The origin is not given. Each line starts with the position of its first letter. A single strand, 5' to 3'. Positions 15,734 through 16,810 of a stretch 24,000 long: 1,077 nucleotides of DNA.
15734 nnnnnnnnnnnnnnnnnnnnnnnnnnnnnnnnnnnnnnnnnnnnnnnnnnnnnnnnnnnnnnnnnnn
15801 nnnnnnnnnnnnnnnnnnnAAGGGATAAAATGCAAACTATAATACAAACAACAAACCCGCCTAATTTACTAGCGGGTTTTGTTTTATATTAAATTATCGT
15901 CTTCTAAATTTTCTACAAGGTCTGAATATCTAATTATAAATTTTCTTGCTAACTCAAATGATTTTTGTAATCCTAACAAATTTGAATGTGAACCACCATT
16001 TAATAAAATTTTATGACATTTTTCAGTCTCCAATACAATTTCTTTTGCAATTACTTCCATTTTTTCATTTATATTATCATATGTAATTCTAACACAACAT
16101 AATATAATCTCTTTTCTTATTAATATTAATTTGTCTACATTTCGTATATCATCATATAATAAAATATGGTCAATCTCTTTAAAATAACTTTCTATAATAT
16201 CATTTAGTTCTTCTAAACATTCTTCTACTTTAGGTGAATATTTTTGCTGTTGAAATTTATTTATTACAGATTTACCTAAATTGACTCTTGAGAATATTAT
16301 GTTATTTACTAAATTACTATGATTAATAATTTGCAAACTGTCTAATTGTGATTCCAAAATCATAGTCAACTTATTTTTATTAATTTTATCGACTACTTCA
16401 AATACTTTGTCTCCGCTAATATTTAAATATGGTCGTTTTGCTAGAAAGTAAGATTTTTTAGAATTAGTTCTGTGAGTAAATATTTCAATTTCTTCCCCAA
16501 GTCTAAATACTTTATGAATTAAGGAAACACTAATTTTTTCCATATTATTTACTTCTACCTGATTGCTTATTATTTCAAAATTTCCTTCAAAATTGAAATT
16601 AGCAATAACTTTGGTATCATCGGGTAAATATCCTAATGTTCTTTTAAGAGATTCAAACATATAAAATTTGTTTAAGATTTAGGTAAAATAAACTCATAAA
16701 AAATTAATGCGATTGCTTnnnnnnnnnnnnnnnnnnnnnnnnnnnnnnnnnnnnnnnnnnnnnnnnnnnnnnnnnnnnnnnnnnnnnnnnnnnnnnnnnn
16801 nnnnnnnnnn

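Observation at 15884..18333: Tight five-gene, extremely AT-rich minus-strand cassette divergent from an XRE repressor: candidate uncharacterised cargo system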

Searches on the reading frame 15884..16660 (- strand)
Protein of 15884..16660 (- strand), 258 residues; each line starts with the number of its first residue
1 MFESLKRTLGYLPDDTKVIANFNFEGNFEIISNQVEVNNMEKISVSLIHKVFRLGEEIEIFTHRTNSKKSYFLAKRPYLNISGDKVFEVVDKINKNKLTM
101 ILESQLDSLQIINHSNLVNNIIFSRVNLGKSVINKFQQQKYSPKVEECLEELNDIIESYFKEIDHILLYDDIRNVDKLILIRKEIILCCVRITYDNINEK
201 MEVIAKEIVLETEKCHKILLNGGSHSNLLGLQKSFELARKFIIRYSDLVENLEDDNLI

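Call 6: search_protein_families(library=pfam, proteins=[window:15884-16660:-], max_evalue=0.1)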
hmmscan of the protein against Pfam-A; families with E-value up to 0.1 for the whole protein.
window:15884-16660:- (258 aa): 0 families

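Call 7: search_protein_families(library=padloc, proteins=[window:15884-16660:-], max_evalue=0.1)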
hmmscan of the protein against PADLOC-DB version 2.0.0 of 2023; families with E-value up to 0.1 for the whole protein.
window:15884-16660:- (258 aa): 0 families

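Call 8: search_protein_families(library=phrogs, proteins=[window:15884-16660:-], max_evalue=0.1)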
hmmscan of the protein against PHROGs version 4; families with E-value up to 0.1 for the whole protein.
window:15884-16660:- (258 aa): 2 families
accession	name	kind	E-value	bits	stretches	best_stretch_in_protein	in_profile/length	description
phrog_36643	-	unknown function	0.02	14.6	1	168-225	22-77/575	-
phrog_19451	-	unknown function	0.037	15.1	0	59-92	50-84/135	-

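Call 13: find_encoding_contigs(protein=window:15884-16660:-, flank=10000, max_places=10)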
Protein window:15884-16660:- (258 aa): 6 contigs read that carry it; 3 places shown.
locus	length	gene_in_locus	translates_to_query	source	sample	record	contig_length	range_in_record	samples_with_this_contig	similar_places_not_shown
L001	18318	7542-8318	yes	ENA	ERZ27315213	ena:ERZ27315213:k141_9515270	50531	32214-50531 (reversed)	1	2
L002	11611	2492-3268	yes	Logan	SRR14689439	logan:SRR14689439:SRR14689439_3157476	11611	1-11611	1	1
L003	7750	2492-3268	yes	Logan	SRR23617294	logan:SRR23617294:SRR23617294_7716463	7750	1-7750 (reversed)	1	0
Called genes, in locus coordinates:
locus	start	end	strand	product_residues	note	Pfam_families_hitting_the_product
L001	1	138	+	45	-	?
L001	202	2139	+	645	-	PF13292:DXP_synthase_N (faint), PF00456:Transketolase_N, PF02779:Transket_pyr, PF02780:Transketolase_C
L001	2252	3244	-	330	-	-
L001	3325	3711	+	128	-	PF01479:S4, PF28601:HSP15_C (weak)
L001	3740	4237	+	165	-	PF00156:Pribosyltran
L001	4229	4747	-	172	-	PF13238:AAA_18, PF01202:SKI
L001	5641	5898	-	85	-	PF12844:HTH_19 (weak), PF13560:HTH_31, PF13443:HTH_26, PF01381:HTH_3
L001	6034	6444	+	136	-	-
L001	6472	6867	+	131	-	-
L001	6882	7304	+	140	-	PF13424:TPR_12 (faint), PF13174:TPR_6 (faint), PF13431:TPR_17 (faint), PF00515:TPR_1, PF07719:TPR_2, PF13181:TPR_8 (weak), PF13414:TPR_11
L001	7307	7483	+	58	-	-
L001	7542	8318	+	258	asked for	-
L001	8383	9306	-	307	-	-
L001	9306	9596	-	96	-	PF12728:HTH_17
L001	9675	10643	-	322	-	-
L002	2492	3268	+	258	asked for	-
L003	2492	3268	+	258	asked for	-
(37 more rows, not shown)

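Call 15: find_homologous_proteins(query=window:15884-16660:-, max_evalue=0.01)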
Query window:15884-16660:- (258 aa): 2 proteins with E <= 0.01 among 759 candidates.
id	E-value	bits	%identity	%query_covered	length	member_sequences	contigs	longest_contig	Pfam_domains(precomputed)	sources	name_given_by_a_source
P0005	1.1e-158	544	100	100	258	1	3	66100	-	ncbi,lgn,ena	-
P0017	2.9e-38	150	57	52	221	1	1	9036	-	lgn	-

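Call 16: search_protein_families(library=ncbifam, proteins=[window:15884-16660:-], max_evalue=0.1)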
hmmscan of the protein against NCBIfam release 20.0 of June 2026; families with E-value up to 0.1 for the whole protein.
window:15884-16660:- (258 aa): 0 families

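Call 17: find_encoding_contigs(protein=P0017, flank=10000, max_places=10)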
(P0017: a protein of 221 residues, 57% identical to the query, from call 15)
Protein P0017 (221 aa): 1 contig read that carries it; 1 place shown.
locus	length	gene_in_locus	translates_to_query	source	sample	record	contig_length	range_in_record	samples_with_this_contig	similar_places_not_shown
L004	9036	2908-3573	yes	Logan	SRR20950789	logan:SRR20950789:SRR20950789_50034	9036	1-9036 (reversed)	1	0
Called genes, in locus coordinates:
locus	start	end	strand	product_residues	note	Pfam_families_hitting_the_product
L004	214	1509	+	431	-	PF13102:Phage_int_SAM_5, PF00589:Phage_integrase (weak)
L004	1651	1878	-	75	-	PF13560:HTH_31, PF12844:HTH_19, PF01381:HTH_3, PF13443:HTH_26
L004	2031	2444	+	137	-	-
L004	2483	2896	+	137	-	-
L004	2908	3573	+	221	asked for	-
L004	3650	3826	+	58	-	-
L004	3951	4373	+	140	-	-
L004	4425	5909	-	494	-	-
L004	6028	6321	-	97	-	-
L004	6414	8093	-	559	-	-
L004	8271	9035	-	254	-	?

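Call 34: search_protein_families(library=pfam, proteins=[L004:2031-2444:+, L004:2483-2896:+, L004:4425-5909:-], max_evalue=0.01)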
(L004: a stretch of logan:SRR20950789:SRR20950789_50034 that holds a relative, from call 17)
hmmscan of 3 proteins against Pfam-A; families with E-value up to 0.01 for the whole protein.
L004:2031-2444:+ (137 aa): 0 families

L004:2483-2896:+ (137 aa): 1 family
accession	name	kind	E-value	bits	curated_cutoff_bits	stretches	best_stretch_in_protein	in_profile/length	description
PF11355.13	DUF3157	-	3.6e-05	23.9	21.7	1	2-51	1-52/199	Protein of unknown function (DUF3157)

L004:4425-5909:- (494 aa): 0 families

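Call 40: search_solved_structures(query=window:15884-16660:-, max_evalue=1)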
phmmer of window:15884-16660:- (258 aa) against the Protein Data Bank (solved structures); distinct sequences matched with E-value up to 1: 6.
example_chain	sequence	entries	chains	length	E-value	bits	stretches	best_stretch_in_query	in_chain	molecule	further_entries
1gaj_A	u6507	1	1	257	0.089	15.4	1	109-165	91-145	HIGH-AFFINITY BRANCHED CHAIN AMINO ACID TRANSPORT ATP-BINDING PROTEIN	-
1g9x_A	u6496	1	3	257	0.095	15.3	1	109-165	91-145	HIGH-AFFINITY BRANCHED-CHAIN AMINO ACID TRANSPORT ATP-BINDING PROTEIN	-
8zls_A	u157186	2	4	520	0.12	15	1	36-88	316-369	MaDS1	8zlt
9oik_A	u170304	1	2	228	0.41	13.3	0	145-180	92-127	HepS-H105A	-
9oij_A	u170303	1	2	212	0.44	13.2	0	145-180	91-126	HepS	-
1jd1_A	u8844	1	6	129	0.5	13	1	101-167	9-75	HYPOTHETICAL 13.9 KDA PROTEIN IN FCY2-PET117 INTERGENIC REGION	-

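Call 45: predict_structure(alignment_id=A1)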
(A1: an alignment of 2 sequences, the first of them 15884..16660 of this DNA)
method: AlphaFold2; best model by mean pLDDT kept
length: 258 residues; sequences in the alignment: 2
mean_pLDDT: 44.8   pTM: 0.36
mean pLDDT of the five models: 44.8, 40.1, 39.5, 37.2, 36.8
residues with pLDDT >= 90: 0; 70-90: 5; 50-70: 92; < 50: 161
segments of 3 or more residues with pLDDT < 50: 1-86, 88-99, 101-143, 223-226, 245-258
pLDDT, mean of each block of 10 residues (from residue 1): 23 25 25 25 27 31 34 39 47 46 41 37 34 32 54 67 64 65 66 53 65 68 55 60 49 32
secondary structure, 60 per line:
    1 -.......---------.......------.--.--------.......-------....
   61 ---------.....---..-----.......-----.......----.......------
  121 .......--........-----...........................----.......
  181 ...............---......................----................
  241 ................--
elements in order: H2-8 E18-24 E43-49 E57-60 E70-74 E85-91 E97-103 E108-114 E121-127 H130-137 H143-169 H174-195 H199-220 H225-256

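Call 46: search_protein_representatives(protein=window:15884-16660:-)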
Query: 258 residues. Proteins with E-value up to 0.001 (for the whole library): 8; up to 1e-10: 5; up to 1e-30: 2. The best 8 are listed.
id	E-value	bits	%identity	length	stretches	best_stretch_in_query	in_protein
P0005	3.6e-159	543.8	100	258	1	1-258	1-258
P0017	9.1e-39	149.7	57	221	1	1-135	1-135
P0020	7.3e-27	110.7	47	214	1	1-127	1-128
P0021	1.7e-19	86.6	32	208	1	1-181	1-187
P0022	5.3e-18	81.7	35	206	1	1-128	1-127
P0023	1.2e-07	47.8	32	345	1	8-128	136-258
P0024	3.3e-07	46.4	27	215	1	15-149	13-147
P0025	4.3e-07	46.0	32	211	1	1-103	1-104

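Call 48: find_encoding_contigs(protein=P0020, flank=8000, max_places=4)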
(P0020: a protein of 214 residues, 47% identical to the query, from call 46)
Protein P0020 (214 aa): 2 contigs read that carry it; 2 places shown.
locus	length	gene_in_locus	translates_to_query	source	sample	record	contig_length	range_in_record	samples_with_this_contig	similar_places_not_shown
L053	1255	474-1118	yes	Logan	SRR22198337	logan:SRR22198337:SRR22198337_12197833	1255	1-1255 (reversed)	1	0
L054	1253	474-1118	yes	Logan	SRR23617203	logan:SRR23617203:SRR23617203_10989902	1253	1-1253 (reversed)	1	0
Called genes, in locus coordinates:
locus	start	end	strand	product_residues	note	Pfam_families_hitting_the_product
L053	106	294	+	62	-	-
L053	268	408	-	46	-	-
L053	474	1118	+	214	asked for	-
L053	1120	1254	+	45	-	?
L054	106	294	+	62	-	-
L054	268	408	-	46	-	-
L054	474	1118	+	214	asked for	-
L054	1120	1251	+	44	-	?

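Call 51: find_encoding_contigs(protein=P0023, flank=10000, max_places=4)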
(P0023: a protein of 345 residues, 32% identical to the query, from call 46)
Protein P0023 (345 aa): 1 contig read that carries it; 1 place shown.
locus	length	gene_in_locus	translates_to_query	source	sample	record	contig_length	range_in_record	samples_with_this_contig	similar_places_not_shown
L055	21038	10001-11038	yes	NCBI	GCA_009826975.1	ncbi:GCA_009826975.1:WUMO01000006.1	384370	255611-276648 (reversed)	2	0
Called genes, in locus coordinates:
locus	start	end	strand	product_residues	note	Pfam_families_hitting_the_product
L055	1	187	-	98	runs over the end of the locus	PF04359:DUF493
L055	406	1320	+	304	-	PF00135:COesterase (weak), PF20434:BD-FAE, PF07859:Abhydrolase_3 (faint)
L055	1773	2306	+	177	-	PF13521:AAA_28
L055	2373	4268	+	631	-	PF00270:DEAD, PF04851:ResIII (faint), PF00271:Helicase_C, PF01978:TrmB (faint), PF16124:RecQ_Zn_bind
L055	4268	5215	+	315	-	PF00551:Formyl_trans_N, PF02911:Formyl_trans_C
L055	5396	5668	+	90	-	PF00216:Bac_DNA_binding, PF18291:HU-HIG (weak)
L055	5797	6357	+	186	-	PF02622:DUF179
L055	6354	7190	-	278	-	PF01063:Aminotran_4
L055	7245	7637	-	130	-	PF19569:START_2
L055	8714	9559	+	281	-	-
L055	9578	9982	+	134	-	-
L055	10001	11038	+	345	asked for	-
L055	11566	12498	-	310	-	-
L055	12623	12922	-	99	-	PF12728:HTH_17 (weak)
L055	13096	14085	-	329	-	-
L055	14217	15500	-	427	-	PF13102:Phage_int_SAM_5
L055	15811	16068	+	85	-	-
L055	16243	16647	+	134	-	PF00583:Acetyltransf_1, PF13302:Acetyltransf_3, PF13673:Acetyltransf_10, PF24553:Rv0428c_C (weak), PF13508:Acetyltransf_7, PF08445:FR47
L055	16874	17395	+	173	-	PF07638:Sigma70_ECF (weak), PF04542:Sigma70_r2 (weak), PF08281:Sigma70_r4_2, PF04545:Sigma70_r4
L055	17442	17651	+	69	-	-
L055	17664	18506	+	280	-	PF04773:FecR, PF16344:FecR_C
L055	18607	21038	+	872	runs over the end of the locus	PF13620:CarboxypepD_reg, PF13715:CarbopepD_reg_2, PF07715:Plug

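Call 54: find_encoding_contigs(protein=P0021, flank=8000, max_places=3)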
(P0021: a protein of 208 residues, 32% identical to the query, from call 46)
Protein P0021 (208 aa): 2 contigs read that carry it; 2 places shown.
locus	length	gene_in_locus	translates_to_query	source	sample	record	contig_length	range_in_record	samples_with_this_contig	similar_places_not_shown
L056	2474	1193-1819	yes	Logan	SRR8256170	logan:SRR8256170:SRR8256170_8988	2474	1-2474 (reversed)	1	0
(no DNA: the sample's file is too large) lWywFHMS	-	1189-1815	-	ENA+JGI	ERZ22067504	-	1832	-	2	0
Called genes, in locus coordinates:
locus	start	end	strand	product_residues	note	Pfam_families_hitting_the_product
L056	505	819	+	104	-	-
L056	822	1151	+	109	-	-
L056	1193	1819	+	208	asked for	-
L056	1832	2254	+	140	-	-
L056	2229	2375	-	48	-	-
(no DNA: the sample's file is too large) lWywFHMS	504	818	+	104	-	-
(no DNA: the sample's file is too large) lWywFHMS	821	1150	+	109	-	-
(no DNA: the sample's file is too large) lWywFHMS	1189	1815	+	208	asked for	-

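Call 55: find_encoding_contigs(protein=P0022, flank=8000, max_places=3)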
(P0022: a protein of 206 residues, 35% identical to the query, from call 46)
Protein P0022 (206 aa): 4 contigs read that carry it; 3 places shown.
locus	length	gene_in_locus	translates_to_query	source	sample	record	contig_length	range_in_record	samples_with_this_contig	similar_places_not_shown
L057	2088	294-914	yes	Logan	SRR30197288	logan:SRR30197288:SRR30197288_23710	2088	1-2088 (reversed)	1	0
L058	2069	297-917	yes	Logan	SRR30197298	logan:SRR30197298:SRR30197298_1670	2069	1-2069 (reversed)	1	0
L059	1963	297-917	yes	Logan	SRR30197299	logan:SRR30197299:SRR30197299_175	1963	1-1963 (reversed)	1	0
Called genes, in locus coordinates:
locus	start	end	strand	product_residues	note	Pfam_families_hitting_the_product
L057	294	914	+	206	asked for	-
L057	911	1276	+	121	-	-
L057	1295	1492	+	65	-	PF09926:DUF2158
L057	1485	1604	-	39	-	-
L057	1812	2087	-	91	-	?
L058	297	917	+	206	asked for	-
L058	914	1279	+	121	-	-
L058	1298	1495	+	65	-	PF09926:DUF2158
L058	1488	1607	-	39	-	-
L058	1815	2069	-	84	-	?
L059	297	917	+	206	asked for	-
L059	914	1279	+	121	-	-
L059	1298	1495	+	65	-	PF09926:DUF2158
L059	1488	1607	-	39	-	-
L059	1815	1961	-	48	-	?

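Call 56: find_encoding_contigs(protein=P0024, flank=8000, max_places=3)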
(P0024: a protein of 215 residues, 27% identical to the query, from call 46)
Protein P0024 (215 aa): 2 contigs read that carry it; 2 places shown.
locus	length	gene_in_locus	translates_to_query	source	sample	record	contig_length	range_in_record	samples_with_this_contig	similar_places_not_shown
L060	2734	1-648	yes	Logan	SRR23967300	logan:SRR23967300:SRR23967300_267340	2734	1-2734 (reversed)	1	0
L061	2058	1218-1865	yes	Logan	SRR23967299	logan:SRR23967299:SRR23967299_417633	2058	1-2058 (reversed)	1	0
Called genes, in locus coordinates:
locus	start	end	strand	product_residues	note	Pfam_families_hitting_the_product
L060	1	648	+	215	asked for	?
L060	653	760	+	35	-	-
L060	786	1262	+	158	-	-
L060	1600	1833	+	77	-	PF09954:DUF2188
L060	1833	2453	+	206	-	-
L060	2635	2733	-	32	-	?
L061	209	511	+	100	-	-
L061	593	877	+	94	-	-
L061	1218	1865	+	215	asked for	-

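Call 57: find_encoding_contigs(protein=P0025, flank=8000, max_places=3)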
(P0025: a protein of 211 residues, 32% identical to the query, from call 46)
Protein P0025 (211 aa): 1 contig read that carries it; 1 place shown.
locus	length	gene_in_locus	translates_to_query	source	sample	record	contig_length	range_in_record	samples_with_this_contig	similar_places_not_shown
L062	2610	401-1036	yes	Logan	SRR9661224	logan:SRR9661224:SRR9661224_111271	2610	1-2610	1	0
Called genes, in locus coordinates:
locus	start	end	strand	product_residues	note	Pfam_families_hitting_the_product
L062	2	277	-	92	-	?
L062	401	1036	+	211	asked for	-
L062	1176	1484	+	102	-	-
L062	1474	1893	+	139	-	-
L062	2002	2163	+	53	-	-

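Call 62: search_protein_families(library=padloc, proteins=[P0023, P0021, L004:4425-5909:-, L004:6414-8093:-, L062:1474-1893:+, L060:1833-2453:+], max_evalue=0.01)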
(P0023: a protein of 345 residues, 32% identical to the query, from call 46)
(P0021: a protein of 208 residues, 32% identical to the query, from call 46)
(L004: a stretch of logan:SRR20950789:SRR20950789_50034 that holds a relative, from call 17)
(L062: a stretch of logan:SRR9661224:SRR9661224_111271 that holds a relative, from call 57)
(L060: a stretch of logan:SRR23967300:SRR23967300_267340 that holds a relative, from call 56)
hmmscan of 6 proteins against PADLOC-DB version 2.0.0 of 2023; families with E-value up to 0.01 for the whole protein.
P0023 (345 aa): 0 families

P0021 (208 aa): 0 families

L004:4425-5909:- (494 aa): 0 families

L004:6414-8093:- (559 aa): 0 families

L062:1474-1893:+ (139 aa): 0 families

L060:1833-2453:+ (206 aa): 0 families

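Call 68: predict_structure(alignment_id=A3)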
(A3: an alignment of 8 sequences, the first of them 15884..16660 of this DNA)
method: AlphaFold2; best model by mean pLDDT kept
length: 258 residues; sequences in the alignment: 8
mean_pLDDT: 66.6   pTM: 0.49
mean pLDDT of the five models: 66.6, 65.0, 63.0, 57.6, 57.1
residues with pLDDT >= 90: 75; 70-90: 49; 50-70: 26; < 50: 108
segments of 3 or more residues with pLDDT < 50: 131-142, 162-185, 188-212, 214-216, 218-220, 222-258
pLDDT, mean of each block of 10 residues (from residue 1): 76 91 90 80 95 92 94 93 93 91 93 81 83 38 52 52 42 44 48 40 41 48 44 44 43 37
secondary structure, 60 per line:
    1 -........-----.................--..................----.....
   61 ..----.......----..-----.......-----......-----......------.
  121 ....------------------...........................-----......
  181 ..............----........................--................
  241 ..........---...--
elements in order: H2-9 E15-31 E34-51 E56-62 E67-73 E85-91 E97-102 E108-113 E120-124 H143-169 H175-194 H199-222 H225-250
